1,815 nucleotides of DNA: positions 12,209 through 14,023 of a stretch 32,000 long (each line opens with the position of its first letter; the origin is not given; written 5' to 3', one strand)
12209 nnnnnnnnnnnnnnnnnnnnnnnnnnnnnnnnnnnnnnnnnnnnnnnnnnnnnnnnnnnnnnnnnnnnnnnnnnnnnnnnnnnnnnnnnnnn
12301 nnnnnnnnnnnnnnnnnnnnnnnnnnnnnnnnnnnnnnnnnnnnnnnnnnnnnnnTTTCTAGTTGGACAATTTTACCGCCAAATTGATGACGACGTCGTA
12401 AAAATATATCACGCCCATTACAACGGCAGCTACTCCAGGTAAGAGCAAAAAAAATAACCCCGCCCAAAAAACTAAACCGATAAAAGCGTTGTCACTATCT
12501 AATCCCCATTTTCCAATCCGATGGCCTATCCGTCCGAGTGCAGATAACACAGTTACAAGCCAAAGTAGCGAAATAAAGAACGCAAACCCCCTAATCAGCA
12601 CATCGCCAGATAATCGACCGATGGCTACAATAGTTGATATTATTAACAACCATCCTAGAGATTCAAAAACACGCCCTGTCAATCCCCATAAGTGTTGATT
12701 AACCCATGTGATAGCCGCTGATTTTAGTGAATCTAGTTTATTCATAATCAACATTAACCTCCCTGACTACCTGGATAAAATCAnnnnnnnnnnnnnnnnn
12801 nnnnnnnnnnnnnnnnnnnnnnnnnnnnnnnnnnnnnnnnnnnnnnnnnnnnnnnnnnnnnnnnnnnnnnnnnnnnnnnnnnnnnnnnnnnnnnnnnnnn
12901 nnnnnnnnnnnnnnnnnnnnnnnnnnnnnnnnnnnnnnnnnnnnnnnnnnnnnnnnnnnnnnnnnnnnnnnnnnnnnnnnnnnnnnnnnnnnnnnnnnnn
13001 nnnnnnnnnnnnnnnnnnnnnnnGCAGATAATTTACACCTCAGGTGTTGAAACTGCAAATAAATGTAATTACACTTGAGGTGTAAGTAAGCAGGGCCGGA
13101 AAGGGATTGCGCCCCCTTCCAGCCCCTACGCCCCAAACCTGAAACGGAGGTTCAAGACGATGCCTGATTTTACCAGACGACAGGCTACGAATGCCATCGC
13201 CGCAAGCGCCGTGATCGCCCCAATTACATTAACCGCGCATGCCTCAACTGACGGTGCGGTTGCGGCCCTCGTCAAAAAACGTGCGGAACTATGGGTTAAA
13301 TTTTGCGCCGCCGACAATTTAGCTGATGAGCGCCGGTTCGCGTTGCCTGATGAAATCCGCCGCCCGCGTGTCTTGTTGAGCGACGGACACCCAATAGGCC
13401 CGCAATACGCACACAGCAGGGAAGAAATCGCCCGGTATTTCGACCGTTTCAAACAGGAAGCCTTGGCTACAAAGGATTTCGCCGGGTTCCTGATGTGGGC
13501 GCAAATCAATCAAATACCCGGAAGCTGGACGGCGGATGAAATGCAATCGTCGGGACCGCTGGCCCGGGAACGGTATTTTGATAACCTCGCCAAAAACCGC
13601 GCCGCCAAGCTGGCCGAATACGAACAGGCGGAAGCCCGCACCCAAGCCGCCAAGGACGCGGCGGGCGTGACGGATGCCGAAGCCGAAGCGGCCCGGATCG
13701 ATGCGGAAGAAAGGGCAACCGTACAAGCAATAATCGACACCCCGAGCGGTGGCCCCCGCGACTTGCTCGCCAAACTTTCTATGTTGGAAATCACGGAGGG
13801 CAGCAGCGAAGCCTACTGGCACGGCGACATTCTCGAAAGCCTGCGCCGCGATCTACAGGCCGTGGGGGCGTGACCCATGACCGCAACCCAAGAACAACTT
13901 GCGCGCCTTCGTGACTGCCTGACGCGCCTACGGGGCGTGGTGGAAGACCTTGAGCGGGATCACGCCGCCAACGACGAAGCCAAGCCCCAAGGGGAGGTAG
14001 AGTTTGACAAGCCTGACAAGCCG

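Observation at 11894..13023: XRE regulator / AT-rich 4-TM protein / secreted SNase nuclease operon: candidate exclusion or defence cargo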

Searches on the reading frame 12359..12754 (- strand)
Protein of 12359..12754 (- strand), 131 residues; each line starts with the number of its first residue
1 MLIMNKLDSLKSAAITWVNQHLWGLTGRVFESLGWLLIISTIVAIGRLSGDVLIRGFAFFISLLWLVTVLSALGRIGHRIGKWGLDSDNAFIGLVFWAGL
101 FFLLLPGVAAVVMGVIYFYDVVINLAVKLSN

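Call 6: search_protein_families(library=pfam, proteins=[window:12359-12754:-], max_evalue=0.01)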
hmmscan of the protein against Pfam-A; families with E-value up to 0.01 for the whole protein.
window:12359-12754:- (131 aa): 0 families

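Call 7: search_protein_families(library=padloc, proteins=[window:12359-12754:-], max_evalue=0.01)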
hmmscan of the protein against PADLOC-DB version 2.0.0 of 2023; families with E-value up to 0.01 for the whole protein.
window:12359-12754:- (131 aa): 0 families

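Call 10: find_homologous_proteins(query=window:12359-12754:-, max_evalue=0.001)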
Query window:12359-12754:- (131 aa): 1 proteins with E <= 0.001 among 54 candidates.
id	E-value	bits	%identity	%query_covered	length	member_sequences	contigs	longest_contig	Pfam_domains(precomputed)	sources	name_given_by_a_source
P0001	8.1e-74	264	100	98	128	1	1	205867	-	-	-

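Call 19: search_protein_representatives(protein=window:12359-12754:-)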
Query: 131 residues. Proteins with E-value up to 0.001 (for the whole library): 1; up to 1e-10: 1; up to 1e-30: 1. The best 1 are listed.
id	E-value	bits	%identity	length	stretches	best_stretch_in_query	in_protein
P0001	2.6e-74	263.8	100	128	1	4-131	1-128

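Call 28: search_protein_families(library=phrogs, proteins=[window:12359-12754:-], max_evalue=0.001)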
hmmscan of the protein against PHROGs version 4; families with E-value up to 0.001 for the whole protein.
window:12359-12754:- (131 aa): 0 families

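Call 31: search_protein_families(library=ncbifam, proteins=[window:12359-12754:-], max_evalue=0.01)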
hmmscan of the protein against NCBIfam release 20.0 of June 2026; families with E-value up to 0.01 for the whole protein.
window:12359-12754:- (131 aa): 0 families

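Call 38: predict_structure(protein=window:12359-12754:-)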
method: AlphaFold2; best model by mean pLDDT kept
length: 131 residues; sequences in the alignment: 1
mean_pLDDT: 78.2   pTM: 0.41
mean pLDDT of the five models: 78.2, 71.9, 71.5, 66.2, 63.6
residues with pLDDT >= 90: 0; 70-90: 120; 50-70: 11; < 50: 0
segments of 3 or more residues with pLDDT < 50: none
pLDDT, mean of each block of 10 residues (from residue 1): 79 84 79 79 71 76 83 79 66 79 82 82 79 71
secondary structure, 60 per line:
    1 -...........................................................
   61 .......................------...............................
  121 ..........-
elements in order: H2-83 H90-130

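Call 53: find_related_loci(query=window:12359-12754:-, collection=metagenome_contigs, flank=5000)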
Query window:12359-12754:- (131 aa) in metagenome_contigs; peptide patterns used: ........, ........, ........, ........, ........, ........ (x = any residue, [..] = any of these).
362 stretches matched a pattern, but none encodes a relative of the query by tblastn (E <= 1e-3).

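Call 54: find_related_loci(query=window:12359-12754:-, collection=viral_contigs, flank=5000)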
Query window:12359-12754:- (131 aa) in viral_contigs; peptide patterns used: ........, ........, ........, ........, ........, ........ (x = any residue, [..] = any of these).
3 stretches matched a pattern, but none encodes a relative of the query by tblastn (E <= 1e-3).

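Call 70: search_protein_families(library=pfam, alignment_id=A4, max_evalue=0.001)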
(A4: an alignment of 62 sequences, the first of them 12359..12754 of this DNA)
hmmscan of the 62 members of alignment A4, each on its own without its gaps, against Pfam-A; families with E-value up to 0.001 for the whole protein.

A. member 1, window:12359-12754:- (131 aa): 0 families

B. families by the number of members that match (of 62 scanned): 10 families
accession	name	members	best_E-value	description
PF08212.18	Lipocalin_2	2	1.8e-38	Lipocalin-like domain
PF01425.27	Amidase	1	8e-95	Amidase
PF22522.2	DUF6998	1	5.9e-40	Family of unknown function (DUF6998)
PF04365.19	BrnT_toxin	1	8.3e-23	Ribonuclease toxin, BrnT, of type II toxin-antitoxin system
PF18863.6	AbiJ_NTD4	1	9.2e-17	AbiJ N-terminal domain 4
PF05015.19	HigB-like_toxin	1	1.4e-16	RelE-like toxin of type II toxin-antitoxin system HigB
PF02452.23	PemK_toxin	1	1.1e-12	PemK-like, MazF-like toxin of type II toxin-antitoxin system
PF02163.28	Peptidase_M50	1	3.7e-11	Peptidase family M50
PF13991.11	BssS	1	5.2e-06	BssS protein family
PF00061.29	Lipocalin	1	6.9e-05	Lipocalin / cytosolic fatty-acid binding protein family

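Call 71: search_protein_families(library=padloc, alignment_id=A4, max_evalue=0.001)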
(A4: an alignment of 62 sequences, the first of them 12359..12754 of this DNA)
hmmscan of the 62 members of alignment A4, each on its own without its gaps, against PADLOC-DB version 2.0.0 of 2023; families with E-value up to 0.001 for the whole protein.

A. member 1, window:12359-12754:- (131 aa): 0 families

B. families by the number of members that match (of 62 scanned): 3 families
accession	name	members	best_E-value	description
PDLC02567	DrmA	1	1.1e-05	DrmA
PDLC03208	mREase_II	1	0.00011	Type II methyl-directed restriction enzyme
PDLC03212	mREase_II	1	0.00086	Type II methyl-directed restriction enzyme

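Call 75: fold_search(model_id=the predicted structure, library=pdb)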
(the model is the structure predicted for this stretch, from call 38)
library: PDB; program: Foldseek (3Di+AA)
matches with E <= 10: 44; with E <= 0.001: 0
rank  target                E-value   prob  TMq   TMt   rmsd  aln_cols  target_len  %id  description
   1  5dn6_J                1.9e+00  0.35  0.37  0.55   3.4        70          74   10  ATP synthase from Paracoccus denitrificans (released 2015-10-28)
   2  6qum_O                2.6e+00  0.16  0.30  0.46   4.5        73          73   18  Thermus thermophilus V/A-type ATPase/synthase, rotational state 1 (released 2019-08-28)
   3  7v5d_A                3.6e+00  0.13  0.30  0.08   8.6        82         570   16  Cryo-EM structure of the mouse ABCB9 (PG-bound) (released 2022-10-19)
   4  7qho_J                4.1e+00  0.08  0.25  0.30   5.0        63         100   21  Cytochrome bcc-aa3 supercomplex (respiratory supercomplex III2/IV2) from Corynebacterium glutamicum (as isolated) (released 2022-05-18)
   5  6bwm_A                4.4e+00  0.07  0.22  0.08  10.6        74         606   23  Crystal structure of the TRPV2 ion channel (released 2018-05-02)
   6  7qhm_J                4.7e+00  0.10  0.26  0.32   4.5        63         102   21  Cytochrome bcc-aa3 supercomplex (respiratory supercomplex III2/IV2) from Corynebacterium glutamicum (stigmatellin and  (released 2022-05-18)
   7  6grj_F                4.7e+00  0.09  0.31  0.16   5.1        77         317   18  Structure of the AhlB pore of the tripartite alpha-pore forming toxin, AHL, from Aeromonas hydrophila. (released 2019-07-03)
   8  5j0j_B                5.0e+00  0.10  0.25  0.45   6.1        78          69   14  De novo design of protein homo-oligomers with modular hydrogen bond network-mediated specificity (released 2016-05-25)
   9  5j0j_C                5.0e+00  0.10  0.26  0.44   5.8        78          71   14  De novo design of protein homo-oligomers with modular hydrogen bond network-mediated specificity (released 2016-05-25)
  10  6b87_D                5.4e+00  0.07  0.27  0.33   7.6        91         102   23  Crystal structure of transmembrane protein TMHC2_E (released 2018-03-14)
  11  8qoe_A                5.8e+00  0.09  0.30  0.10   6.7        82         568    8  Inward-facing conformation of the ABC transporter BmrA (released 2023-12-20)
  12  6h2f_D                6.2e+00  0.08  0.31  0.15   5.0        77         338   16  Structure of the pre-pore AhlB of the tripartite alpha-pore forming toxin, AHL, from Aeromonas hydrophila. (released 2019-07-10)
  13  8dmo_A                6.6e+00  0.13  0.44  0.13   5.2        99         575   17  Structure of open, inward-facing MsbA from E. coli (released 2022-12-14)
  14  8fbk                  6.6e+00  0.10  0.28  0.17   5.9        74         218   18  Improving the secretion of designed protein assemblies through negative design of cryptic transmembrane domains (released 2023-03-22)
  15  6h2f_A                6.6e+00  0.08  0.31  0.15   4.8        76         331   16  Structure of the pre-pore AhlB of the tripartite alpha-pore forming toxin, AHL, from Aeromonas hydrophila. (released 2019-07-10)
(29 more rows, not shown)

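Call 83: search_protein_families(library=pfam, proteins=[window:12359-12754:-], max_evalue=10)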
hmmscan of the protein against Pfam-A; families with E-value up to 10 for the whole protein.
window:12359-12754:- (131 aa): 0 families

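Call 90: find_encoding_contigs(protein=P0001, flank=1500, max_places=5)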
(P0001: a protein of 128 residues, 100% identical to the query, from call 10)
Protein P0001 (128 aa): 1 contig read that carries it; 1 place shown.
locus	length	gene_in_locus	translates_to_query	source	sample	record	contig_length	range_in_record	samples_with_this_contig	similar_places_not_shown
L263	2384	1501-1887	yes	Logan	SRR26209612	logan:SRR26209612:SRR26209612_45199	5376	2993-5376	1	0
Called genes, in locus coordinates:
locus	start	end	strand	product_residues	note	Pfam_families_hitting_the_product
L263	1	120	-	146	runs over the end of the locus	PF00717:Peptidase_S24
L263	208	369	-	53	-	-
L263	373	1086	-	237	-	-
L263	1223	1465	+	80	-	-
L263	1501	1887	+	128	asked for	-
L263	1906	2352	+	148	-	PF00565:SNase (weak)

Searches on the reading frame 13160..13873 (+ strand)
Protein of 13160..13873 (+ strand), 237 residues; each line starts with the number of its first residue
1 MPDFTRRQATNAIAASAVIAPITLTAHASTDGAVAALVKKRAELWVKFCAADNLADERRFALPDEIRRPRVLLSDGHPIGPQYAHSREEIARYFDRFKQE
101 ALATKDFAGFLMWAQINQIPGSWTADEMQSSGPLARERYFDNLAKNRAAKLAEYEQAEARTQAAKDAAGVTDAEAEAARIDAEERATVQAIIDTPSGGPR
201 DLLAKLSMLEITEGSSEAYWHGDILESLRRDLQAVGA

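Call 6: search_protein_families(library=pfam, proteins=[window:13160-13873:+], max_evalue=0.01)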
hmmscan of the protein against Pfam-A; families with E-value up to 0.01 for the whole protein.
window:13160-13873:+ (237 aa): 0 families

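Call 7: search_protein_families(library=padloc, proteins=[window:13160-13873:+], max_evalue=0.01)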
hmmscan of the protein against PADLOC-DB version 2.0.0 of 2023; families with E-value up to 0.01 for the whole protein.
window:13160-13873:+ (237 aa): 0 families

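Call 28: search_protein_families(library=phrogs, proteins=[window:13160-13873:+], max_evalue=0.001)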
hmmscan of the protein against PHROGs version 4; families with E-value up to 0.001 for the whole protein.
window:13160-13873:+ (237 aa): 0 families

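Call 31: search_protein_families(library=ncbifam, proteins=[window:13160-13873:+], max_evalue=0.01)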
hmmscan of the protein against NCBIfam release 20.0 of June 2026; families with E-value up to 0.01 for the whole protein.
window:13160-13873:+ (237 aa): 0 families

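Call 32: find_related_loci(query=window:13160-13873:+, collection=viral_contigs, flank=5000)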
Query window:13160-13873:+ (237 aa) in viral_contigs; peptide patterns used: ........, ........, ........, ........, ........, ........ (x = any residue, [..] = any of these).
51 stretches matched a pattern, but none encodes a relative of the query by tblastn (E <= 1e-3).
